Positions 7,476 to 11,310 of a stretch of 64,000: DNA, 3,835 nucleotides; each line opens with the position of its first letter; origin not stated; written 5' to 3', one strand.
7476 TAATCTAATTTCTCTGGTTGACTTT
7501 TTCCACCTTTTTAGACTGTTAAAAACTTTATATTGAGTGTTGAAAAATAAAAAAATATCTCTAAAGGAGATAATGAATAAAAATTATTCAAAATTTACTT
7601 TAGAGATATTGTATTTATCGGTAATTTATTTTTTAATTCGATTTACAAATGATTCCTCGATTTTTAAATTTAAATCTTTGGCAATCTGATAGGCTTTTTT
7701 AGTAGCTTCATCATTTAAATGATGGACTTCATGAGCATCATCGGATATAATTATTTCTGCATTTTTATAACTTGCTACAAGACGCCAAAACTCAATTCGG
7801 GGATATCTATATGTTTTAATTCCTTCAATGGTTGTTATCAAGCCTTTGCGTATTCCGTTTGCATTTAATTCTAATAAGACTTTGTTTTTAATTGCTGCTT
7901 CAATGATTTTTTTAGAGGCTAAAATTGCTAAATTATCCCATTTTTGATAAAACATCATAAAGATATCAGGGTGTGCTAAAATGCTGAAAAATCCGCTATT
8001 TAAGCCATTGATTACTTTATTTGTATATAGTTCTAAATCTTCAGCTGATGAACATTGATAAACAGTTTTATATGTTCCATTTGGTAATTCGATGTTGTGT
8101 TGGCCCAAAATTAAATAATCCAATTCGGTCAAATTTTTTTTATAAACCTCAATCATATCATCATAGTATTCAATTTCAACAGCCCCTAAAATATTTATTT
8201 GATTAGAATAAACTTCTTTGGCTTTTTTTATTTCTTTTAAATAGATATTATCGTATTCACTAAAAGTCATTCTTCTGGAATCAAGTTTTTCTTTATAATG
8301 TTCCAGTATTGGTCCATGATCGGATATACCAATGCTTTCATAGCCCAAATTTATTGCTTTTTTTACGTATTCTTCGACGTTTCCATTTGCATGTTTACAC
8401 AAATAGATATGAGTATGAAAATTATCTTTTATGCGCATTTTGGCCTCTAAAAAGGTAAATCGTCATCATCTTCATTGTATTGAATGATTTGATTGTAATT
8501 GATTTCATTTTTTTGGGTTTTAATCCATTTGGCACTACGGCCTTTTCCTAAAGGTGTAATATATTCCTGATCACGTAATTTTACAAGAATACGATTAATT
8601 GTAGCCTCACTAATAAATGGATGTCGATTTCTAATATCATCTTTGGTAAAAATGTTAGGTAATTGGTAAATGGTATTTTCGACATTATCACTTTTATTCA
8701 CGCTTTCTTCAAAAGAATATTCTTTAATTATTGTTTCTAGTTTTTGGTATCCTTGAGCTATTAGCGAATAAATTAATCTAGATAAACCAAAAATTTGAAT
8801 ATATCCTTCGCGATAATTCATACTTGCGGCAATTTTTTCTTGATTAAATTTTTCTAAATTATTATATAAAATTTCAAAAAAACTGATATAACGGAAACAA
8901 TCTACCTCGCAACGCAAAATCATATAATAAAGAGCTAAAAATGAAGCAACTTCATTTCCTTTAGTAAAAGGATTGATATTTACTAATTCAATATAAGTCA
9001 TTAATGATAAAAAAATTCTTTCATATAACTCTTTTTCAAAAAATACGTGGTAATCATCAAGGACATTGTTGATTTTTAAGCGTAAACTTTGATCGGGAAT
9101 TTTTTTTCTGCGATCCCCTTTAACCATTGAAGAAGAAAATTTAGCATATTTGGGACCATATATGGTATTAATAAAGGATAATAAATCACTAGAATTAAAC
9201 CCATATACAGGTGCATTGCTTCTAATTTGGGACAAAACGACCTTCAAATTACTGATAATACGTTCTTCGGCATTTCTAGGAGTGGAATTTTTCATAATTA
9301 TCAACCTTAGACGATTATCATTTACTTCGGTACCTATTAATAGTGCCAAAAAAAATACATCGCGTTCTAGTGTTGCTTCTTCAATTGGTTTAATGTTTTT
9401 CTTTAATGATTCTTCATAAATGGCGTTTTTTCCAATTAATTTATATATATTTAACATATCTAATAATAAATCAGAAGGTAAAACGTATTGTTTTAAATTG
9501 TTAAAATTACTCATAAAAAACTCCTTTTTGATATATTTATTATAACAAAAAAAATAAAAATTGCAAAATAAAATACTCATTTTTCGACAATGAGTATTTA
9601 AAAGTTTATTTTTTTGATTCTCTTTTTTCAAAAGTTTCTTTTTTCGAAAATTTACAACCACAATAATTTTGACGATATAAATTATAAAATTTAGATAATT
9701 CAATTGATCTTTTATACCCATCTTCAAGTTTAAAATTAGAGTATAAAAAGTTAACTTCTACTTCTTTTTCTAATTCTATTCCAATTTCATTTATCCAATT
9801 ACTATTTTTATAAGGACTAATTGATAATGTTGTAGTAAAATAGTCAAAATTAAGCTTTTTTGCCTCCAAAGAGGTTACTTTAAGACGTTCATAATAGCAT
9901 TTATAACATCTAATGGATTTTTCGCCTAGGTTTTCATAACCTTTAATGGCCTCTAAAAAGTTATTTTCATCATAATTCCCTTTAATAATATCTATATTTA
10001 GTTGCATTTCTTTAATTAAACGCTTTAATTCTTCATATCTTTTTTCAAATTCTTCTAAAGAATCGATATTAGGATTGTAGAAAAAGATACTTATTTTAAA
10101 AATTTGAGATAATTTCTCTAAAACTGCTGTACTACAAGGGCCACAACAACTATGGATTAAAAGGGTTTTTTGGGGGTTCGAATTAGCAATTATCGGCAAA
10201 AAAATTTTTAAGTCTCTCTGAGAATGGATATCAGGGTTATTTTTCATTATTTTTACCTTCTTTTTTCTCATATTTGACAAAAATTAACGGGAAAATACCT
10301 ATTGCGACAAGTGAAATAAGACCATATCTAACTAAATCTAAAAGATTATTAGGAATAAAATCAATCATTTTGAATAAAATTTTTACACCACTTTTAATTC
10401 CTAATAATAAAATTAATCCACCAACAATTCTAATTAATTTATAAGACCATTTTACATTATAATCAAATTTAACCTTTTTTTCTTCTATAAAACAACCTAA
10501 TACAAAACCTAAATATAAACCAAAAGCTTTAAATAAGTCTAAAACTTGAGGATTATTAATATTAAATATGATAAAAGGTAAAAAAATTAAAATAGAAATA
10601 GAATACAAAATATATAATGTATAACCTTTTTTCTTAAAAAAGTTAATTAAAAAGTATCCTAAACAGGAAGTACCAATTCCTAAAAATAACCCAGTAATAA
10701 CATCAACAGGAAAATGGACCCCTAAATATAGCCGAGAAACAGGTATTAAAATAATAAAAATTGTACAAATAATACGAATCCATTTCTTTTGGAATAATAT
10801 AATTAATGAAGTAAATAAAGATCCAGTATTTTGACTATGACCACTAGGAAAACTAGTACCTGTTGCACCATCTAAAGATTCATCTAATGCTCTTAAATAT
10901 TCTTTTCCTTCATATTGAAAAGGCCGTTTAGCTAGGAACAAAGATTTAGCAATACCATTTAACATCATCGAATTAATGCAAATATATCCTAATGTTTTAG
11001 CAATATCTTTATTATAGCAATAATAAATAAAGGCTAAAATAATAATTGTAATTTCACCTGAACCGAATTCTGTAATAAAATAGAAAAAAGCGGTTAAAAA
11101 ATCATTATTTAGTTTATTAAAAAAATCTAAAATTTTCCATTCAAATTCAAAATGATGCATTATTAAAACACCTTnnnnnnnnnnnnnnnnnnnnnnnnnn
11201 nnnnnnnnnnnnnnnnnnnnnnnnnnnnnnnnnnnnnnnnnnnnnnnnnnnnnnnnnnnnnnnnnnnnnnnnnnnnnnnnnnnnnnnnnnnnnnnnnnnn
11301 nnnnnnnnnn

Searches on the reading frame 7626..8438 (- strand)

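Call 33: search_protein_families(library=pfam, proteins=[window:7626-8438:-], max_evalue=0.000001)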
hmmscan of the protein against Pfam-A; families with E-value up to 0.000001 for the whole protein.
window:7626-8438:- (270 aa): 1 family
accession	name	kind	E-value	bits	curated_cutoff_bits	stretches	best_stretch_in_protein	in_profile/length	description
PF02811.25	PHP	-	9.9e-16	58.9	26.4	1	7-193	2-163/164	PHP domain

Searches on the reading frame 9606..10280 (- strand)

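Call 33: search_protein_families(library=pfam, proteins=[window:9606-10280:-], max_evalue=0.000001)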
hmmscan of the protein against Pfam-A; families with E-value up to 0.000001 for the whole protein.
window:9606-10280:- (224 aa): 1 family
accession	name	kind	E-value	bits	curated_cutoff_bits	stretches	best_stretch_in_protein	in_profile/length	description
PF02677.20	QueH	-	1.8e-64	217.5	23.5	1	40-215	1-175/175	Epoxyqueuosine reductase QueH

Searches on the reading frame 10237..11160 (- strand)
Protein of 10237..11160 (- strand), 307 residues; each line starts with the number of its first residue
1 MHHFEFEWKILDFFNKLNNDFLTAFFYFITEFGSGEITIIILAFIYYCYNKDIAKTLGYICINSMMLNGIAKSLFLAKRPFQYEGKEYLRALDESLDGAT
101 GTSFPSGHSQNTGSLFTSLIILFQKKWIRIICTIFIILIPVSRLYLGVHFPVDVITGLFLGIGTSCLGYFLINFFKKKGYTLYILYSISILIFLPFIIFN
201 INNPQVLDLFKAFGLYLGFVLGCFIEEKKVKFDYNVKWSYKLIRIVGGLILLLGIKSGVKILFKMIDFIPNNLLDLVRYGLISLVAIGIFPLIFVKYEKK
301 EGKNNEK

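Call 33: search_protein_families(library=pfam, proteins=[window:10237-11160:-], max_evalue=0.000001)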
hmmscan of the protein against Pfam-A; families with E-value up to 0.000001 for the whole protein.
window:10237-11160:- (307 aa): 2 families
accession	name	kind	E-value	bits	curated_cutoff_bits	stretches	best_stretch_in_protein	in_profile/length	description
PF01569.27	PAP2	-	4.2e-21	75.5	27.2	1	57-172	5-125/130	PAP2 superfamily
PF14378.12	PAP2_3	-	4.6e-08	33.5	27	1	100-165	123-188/190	PAP2 superfamily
